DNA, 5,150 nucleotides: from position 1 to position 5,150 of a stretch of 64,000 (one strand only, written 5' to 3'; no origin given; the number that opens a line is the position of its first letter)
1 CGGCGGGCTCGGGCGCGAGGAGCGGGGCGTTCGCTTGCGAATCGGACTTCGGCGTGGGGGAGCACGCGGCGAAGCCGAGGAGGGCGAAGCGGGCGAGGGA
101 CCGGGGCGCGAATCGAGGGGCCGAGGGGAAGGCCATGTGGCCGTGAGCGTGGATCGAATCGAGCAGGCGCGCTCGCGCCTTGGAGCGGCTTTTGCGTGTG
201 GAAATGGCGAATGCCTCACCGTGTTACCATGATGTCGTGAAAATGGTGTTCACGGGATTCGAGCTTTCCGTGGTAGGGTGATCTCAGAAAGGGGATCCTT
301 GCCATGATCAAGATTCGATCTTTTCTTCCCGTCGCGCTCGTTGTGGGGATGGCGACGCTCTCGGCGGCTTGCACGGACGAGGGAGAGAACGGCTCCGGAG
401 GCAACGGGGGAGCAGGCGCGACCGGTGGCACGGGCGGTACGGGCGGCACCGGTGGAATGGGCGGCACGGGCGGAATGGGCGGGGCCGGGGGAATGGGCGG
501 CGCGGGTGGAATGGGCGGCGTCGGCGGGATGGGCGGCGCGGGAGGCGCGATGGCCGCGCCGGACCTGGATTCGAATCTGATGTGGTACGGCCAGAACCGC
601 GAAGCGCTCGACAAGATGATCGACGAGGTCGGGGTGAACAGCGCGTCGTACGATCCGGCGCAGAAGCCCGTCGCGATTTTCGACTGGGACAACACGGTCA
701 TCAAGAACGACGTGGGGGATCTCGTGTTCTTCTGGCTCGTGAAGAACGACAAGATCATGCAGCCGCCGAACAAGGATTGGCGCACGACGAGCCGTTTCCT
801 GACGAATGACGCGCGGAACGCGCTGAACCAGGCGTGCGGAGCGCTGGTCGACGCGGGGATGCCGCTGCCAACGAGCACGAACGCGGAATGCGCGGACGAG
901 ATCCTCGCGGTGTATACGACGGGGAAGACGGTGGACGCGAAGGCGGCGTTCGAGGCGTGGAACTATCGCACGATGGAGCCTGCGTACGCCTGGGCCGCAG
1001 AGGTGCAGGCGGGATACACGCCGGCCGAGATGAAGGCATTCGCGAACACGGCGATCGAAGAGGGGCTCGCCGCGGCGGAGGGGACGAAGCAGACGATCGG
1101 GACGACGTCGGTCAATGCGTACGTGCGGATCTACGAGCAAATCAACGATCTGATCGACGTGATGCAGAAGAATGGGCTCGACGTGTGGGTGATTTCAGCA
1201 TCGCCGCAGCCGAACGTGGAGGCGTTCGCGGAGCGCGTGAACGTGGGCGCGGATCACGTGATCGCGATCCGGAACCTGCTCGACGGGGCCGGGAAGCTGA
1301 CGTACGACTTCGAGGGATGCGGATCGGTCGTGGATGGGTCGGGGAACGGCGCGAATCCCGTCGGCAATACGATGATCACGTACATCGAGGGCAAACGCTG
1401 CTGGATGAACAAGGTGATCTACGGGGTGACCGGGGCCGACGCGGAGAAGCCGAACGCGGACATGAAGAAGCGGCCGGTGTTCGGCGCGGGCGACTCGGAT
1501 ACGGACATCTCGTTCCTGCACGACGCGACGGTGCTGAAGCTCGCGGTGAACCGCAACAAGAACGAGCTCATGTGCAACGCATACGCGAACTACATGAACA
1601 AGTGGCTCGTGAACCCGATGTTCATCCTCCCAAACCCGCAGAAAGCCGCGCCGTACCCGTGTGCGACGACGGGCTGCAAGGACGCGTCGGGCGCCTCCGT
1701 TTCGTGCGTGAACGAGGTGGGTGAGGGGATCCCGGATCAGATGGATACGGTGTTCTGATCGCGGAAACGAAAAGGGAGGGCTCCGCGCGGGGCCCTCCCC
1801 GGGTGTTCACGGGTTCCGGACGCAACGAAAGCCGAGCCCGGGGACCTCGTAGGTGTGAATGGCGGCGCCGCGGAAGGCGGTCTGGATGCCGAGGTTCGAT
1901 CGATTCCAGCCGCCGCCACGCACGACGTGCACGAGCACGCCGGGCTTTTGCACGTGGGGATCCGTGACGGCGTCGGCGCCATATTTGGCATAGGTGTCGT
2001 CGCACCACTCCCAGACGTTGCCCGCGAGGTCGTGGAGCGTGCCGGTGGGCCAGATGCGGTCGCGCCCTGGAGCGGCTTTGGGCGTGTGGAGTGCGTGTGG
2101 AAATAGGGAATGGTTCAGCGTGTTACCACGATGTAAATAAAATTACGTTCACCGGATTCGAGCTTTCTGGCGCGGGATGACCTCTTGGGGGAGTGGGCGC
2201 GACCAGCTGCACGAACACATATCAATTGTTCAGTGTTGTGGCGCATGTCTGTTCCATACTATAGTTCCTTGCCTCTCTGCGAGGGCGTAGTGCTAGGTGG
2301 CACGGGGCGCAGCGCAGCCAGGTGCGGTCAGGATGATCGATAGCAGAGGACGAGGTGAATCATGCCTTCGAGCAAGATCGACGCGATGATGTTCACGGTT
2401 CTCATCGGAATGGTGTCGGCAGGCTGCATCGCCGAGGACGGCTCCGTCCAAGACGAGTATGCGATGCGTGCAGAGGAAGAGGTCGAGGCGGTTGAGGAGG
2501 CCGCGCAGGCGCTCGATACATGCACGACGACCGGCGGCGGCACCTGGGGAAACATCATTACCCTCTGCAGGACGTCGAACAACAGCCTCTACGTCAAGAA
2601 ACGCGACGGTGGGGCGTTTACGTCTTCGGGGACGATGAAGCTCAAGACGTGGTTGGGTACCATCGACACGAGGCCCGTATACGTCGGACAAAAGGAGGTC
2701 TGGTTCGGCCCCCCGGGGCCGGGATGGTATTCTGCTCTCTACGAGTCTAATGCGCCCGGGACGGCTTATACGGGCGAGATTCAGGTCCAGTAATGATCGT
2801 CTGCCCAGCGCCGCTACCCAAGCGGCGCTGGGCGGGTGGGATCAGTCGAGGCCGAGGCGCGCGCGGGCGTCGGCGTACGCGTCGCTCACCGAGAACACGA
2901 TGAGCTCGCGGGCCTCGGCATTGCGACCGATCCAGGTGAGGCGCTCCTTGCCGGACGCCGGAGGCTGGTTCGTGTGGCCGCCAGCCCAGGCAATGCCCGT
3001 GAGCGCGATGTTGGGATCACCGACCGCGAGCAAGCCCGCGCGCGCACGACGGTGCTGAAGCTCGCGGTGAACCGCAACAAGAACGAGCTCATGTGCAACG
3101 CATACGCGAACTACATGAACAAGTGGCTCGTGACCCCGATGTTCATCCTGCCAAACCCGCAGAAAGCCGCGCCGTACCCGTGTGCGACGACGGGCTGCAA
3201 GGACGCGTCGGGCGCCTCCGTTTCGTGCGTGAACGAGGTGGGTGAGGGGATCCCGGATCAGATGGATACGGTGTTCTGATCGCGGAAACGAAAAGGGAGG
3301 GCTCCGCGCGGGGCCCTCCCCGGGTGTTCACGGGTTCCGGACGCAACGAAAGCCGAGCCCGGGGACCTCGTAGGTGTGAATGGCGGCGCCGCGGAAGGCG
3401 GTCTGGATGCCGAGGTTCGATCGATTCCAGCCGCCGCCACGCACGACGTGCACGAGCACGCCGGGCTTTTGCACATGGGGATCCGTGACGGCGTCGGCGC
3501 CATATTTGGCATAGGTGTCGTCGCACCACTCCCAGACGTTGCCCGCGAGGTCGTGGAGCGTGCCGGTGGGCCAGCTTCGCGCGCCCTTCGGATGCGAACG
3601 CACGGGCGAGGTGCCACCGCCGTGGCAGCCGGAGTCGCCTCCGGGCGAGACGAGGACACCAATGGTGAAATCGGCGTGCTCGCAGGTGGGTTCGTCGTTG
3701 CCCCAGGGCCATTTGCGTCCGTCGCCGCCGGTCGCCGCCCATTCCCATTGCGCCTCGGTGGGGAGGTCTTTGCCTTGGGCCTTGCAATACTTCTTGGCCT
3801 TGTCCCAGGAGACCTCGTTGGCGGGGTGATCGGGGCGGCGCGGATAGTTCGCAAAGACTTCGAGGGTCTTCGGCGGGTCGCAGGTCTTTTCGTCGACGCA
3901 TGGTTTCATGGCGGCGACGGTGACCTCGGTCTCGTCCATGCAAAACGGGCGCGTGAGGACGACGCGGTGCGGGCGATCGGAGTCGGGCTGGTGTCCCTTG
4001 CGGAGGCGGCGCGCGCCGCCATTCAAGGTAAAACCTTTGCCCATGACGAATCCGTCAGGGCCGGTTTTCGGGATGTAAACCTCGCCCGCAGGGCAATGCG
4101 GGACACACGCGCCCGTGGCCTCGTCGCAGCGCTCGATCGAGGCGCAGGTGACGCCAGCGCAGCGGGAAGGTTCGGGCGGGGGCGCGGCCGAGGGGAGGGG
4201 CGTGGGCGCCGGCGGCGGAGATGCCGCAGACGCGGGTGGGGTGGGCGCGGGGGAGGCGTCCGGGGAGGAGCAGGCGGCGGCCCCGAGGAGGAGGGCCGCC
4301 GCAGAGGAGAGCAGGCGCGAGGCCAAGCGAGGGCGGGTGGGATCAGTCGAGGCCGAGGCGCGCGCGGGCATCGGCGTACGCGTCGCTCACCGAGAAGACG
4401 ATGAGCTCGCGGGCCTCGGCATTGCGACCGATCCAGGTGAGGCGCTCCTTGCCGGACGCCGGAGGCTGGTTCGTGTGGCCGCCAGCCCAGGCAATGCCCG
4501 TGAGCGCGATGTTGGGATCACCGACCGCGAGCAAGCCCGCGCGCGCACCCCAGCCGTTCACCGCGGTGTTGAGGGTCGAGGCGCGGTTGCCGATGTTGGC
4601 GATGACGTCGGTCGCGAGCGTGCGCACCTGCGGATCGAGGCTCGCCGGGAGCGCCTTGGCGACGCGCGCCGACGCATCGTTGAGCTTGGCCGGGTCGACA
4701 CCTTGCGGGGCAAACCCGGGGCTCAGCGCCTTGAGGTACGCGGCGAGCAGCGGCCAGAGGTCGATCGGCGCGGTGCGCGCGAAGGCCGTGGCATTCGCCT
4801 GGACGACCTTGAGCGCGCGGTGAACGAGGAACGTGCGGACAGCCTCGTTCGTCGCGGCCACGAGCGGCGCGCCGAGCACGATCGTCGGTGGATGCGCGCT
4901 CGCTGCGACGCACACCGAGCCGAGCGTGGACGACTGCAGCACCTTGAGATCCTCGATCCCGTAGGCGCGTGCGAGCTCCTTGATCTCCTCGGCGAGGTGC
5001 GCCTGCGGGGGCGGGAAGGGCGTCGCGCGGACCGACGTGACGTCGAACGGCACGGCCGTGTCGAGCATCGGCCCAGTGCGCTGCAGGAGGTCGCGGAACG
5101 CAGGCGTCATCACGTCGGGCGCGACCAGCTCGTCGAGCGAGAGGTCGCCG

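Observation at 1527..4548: Mosaic of 99%-identical segmental duplications joined with microhomology around a lower-GC insert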

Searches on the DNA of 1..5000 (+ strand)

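Call 7: search_rna_families(source=window, start=1, end=5000, threshold=evalue, max_evalue=1)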
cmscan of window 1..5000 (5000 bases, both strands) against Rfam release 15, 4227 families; matches with E-value up to 1: 1.
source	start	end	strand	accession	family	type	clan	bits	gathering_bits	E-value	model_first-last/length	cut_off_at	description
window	4274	4302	-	RF02241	Xoo2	Gene; sRNA;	-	21.6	45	0.63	44-72/78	no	Xanthomonadaceae sRNA Xoo2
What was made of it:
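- Tried and rejected: Rfam on 1-5000 gave nothing credible for U or U' (call 7).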

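Call 25: search_dna_similar(query=window:2054-2829:+, collection=plasmids, mode=distant)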
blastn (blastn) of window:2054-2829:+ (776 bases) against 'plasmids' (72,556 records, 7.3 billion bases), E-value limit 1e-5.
No match.

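Call 26: search_dna_similar(query=window:2054-2829:+, collection=phages, mode=distant)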
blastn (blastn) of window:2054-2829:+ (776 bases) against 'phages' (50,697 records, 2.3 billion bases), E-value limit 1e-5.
No match.
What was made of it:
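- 2054..2829 (+): I: 776-bp insert absent from all relatives. It occupies the place of 756 bp of FGE (Y, 3575-4330) in the first unit. No match in plasmids or phages (calls 25, 26).
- On Campbell-type integration: No plasmid or phage match (calls 25, 26).
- Tried and rejected: Plasmid and phage collections gave no match to the insert (calls 25, 26).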

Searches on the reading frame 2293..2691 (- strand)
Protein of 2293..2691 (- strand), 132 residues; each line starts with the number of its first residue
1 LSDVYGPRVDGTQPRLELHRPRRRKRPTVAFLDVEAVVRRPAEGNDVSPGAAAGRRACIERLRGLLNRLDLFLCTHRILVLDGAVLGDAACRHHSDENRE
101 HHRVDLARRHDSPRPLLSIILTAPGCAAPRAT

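Call 55: search_protein_families(library=phrogs, proteins=[window:2293-2691:-], max_evalue=0.01)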
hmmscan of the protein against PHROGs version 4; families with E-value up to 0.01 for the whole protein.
window:2293-2691:- (132 aa): 0 families
